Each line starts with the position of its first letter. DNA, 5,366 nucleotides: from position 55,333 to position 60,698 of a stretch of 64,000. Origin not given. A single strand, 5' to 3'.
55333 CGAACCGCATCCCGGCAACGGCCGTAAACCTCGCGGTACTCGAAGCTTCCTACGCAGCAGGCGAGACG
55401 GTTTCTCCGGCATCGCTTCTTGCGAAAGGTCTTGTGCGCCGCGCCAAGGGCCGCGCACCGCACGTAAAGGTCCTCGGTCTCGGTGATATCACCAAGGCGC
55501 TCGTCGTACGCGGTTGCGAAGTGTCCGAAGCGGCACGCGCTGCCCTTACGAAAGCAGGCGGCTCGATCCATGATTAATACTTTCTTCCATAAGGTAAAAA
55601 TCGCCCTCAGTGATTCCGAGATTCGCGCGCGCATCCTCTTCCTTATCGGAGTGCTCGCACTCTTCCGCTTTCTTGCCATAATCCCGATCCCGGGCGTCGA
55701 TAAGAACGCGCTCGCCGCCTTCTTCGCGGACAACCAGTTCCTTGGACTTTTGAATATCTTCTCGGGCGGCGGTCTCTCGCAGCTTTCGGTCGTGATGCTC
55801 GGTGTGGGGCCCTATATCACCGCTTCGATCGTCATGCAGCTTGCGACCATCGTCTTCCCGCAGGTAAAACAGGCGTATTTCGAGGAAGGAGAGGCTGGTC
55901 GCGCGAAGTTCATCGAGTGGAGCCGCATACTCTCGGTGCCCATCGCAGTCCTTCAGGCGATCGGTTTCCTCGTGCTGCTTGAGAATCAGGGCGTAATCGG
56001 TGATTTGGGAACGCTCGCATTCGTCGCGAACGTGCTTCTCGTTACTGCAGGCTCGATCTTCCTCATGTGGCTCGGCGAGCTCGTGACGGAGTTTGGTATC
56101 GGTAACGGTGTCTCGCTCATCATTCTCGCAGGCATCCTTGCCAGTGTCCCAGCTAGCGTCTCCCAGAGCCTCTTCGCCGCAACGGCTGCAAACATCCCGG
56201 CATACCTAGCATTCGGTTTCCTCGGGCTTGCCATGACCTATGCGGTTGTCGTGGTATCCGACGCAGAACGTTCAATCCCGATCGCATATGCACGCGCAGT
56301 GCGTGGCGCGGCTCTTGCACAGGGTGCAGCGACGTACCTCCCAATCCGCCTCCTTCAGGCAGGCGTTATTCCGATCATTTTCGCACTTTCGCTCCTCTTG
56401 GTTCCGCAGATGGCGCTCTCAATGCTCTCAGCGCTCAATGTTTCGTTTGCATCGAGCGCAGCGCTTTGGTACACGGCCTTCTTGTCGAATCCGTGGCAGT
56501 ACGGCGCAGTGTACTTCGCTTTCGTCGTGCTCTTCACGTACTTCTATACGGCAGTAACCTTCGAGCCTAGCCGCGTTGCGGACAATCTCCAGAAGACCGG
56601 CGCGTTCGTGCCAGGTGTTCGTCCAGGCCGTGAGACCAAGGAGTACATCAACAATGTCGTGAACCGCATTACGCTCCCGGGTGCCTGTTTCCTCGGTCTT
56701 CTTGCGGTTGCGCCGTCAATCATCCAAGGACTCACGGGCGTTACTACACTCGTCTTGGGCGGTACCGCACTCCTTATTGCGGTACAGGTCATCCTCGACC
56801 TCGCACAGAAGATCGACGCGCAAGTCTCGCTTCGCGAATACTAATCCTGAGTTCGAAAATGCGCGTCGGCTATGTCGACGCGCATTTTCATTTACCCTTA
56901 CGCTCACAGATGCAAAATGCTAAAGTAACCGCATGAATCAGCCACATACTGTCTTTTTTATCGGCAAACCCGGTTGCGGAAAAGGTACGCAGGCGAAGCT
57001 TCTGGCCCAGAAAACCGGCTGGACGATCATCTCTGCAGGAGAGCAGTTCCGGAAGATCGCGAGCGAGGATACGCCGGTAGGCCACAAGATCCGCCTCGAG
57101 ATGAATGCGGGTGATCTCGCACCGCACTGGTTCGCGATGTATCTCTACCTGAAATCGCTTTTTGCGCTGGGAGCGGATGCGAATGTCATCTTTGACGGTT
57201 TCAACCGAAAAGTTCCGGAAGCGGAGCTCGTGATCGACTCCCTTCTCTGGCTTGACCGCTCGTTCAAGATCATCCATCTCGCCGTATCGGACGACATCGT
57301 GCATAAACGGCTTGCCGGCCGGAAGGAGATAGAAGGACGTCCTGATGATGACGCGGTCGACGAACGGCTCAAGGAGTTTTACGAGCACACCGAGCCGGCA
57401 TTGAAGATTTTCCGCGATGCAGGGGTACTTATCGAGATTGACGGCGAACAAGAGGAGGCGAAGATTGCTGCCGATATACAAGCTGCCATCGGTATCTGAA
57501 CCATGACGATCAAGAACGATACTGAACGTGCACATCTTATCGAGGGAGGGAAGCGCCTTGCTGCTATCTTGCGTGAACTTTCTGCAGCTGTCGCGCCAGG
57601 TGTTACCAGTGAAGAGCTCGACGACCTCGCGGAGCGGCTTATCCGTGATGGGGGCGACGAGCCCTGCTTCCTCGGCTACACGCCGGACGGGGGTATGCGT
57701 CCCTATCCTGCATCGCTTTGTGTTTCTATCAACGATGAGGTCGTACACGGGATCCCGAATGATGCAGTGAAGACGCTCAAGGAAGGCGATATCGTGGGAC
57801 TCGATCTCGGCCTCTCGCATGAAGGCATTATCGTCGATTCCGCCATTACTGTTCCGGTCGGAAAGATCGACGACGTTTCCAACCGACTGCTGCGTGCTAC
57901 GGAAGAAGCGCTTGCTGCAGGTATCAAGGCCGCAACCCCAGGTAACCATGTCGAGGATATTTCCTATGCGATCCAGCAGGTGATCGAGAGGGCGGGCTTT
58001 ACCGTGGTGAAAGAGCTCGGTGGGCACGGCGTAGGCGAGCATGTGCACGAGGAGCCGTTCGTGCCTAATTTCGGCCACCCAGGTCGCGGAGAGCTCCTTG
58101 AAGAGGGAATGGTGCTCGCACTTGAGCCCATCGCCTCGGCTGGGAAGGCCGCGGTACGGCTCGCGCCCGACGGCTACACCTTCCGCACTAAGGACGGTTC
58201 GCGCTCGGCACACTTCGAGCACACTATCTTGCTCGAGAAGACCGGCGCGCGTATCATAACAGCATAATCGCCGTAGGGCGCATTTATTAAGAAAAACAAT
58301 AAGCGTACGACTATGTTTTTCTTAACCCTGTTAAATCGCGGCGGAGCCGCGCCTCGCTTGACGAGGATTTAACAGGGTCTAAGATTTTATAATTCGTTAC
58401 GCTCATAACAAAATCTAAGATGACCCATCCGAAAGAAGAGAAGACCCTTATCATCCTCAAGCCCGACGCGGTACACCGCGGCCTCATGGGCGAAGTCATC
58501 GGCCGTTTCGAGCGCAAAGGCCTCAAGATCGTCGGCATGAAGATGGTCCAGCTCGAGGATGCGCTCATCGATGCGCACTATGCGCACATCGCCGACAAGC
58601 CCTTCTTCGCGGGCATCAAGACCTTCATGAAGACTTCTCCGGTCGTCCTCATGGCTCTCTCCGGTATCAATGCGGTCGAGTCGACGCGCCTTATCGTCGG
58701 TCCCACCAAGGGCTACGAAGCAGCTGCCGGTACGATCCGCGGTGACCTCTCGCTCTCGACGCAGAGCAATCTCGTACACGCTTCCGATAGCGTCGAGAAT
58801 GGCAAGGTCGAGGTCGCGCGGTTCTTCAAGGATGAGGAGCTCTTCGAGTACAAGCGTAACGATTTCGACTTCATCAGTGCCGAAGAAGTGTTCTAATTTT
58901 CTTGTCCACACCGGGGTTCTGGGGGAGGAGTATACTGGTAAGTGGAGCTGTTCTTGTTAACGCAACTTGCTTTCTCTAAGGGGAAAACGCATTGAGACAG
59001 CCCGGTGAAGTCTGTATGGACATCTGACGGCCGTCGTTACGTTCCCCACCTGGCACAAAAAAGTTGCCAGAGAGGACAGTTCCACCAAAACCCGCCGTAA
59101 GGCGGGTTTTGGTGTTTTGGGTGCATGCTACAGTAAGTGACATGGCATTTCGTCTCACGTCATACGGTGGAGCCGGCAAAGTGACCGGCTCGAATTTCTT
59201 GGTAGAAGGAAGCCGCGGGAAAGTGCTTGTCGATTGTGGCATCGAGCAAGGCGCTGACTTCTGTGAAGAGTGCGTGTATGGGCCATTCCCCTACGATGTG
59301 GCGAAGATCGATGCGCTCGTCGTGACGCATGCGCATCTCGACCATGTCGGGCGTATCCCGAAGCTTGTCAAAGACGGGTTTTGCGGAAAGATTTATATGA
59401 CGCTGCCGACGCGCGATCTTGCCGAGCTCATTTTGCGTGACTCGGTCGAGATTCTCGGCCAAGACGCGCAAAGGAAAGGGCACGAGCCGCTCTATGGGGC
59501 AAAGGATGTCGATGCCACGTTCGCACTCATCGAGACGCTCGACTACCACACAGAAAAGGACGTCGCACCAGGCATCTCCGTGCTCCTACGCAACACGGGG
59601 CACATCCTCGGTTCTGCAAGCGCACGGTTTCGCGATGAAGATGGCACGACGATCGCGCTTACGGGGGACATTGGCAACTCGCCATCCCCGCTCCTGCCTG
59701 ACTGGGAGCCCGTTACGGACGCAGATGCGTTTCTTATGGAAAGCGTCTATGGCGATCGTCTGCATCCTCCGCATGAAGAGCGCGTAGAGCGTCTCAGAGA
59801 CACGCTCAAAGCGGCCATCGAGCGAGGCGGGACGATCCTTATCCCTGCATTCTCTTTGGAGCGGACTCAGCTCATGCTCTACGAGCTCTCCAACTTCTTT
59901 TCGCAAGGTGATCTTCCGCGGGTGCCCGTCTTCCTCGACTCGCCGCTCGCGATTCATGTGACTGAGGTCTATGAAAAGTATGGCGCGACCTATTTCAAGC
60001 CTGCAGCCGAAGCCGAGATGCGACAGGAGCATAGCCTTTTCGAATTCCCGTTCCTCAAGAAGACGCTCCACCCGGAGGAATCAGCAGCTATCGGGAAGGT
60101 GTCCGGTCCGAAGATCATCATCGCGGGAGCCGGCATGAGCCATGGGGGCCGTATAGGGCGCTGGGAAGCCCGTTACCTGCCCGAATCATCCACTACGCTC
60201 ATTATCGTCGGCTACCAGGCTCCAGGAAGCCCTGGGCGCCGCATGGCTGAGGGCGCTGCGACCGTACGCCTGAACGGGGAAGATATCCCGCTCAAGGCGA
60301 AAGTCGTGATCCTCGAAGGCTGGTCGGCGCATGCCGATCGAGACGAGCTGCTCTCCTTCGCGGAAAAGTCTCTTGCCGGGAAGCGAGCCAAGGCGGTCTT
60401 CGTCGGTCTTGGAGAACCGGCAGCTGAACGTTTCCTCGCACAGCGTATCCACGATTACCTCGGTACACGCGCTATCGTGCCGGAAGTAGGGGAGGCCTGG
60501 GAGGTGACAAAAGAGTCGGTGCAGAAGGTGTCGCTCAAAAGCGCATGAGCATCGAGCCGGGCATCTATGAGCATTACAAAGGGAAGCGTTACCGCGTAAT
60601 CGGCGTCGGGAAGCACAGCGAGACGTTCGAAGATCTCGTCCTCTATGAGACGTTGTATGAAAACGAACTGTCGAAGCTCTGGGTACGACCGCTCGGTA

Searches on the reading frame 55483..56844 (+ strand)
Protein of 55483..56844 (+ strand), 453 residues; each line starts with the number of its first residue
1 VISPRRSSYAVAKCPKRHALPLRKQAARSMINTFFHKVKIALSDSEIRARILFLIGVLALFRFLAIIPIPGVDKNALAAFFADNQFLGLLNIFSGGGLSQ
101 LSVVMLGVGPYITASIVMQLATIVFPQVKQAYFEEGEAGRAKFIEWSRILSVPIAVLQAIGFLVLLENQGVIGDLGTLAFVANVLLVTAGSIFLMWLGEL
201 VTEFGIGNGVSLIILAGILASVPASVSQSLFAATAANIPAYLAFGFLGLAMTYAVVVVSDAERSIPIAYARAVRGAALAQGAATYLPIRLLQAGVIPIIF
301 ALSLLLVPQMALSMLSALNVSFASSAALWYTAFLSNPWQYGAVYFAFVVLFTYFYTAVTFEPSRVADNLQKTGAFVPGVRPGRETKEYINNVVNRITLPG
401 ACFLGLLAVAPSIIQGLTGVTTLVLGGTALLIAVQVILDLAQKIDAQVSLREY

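Call 13: search_protein_families(library=pfam, proteins=[window:55483-56844:+], max_evalue=0.001)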
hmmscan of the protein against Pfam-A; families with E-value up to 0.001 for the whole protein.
window:55483-56844:+ (453 aa): 1 family
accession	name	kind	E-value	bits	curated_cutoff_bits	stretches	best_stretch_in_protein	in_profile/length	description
PF00344.25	SecY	-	8.3e-94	314.8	32.2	1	102-440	1-305/306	SecY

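Call 40: find_encoding_contigs(protein=window:55483-56844:+, flank=10000, max_places=2)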
Protein window:55483-56844:+ (453 aa): no gene with exactly this product is on record in the collection.

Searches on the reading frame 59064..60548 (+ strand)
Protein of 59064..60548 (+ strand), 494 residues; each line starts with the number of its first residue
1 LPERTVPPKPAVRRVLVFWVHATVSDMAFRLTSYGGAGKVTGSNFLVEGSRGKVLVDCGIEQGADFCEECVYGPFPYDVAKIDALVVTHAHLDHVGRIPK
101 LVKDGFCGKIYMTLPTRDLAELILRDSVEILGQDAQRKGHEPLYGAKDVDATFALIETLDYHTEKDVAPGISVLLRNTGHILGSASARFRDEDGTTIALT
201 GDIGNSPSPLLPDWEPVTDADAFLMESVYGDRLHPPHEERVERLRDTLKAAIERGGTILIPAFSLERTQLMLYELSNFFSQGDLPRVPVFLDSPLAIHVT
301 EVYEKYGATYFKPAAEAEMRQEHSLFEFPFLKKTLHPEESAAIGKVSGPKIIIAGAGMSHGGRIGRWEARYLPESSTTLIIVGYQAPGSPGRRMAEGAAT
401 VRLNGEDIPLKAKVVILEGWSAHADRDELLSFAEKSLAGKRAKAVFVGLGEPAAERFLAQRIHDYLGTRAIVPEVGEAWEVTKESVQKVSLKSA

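Call 13: search_protein_families(library=pfam, proteins=[window:59064-60548:+], max_evalue=0.001)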
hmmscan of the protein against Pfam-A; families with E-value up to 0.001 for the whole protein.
window:59064-60548:+ (494 aa): 6 families
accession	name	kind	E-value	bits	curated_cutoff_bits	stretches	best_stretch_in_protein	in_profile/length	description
PF10996.14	Beta-Casp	-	2.5e-26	93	27.7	1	268-394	1-120/120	Beta-Casp domain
PF00753.33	Lactamase_B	-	5.5e-14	53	22.7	1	41-261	5-194/196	Metallo-beta-lactamase superfamily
PF16661.11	Lactamase_B_6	-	6.7e-10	39.1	27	1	52-186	7-146/193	Metallo-beta-lactamase superfamily domain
PF12706.13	Lactamase_B_2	-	1.4e-06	28.5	27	1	54-117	3-67/200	Beta-lactamase superfamily domain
PF07521.17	RMMBL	-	1.5e-06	28.5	21.6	1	407-473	1-63/63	Zn-dependent metallo-hydrolase RNA specificity domain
PF23023.1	Anti-Pycsar_Apyc1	-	0.00013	22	50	1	37-187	15-153/250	Anti-Pycsar protein Apyc1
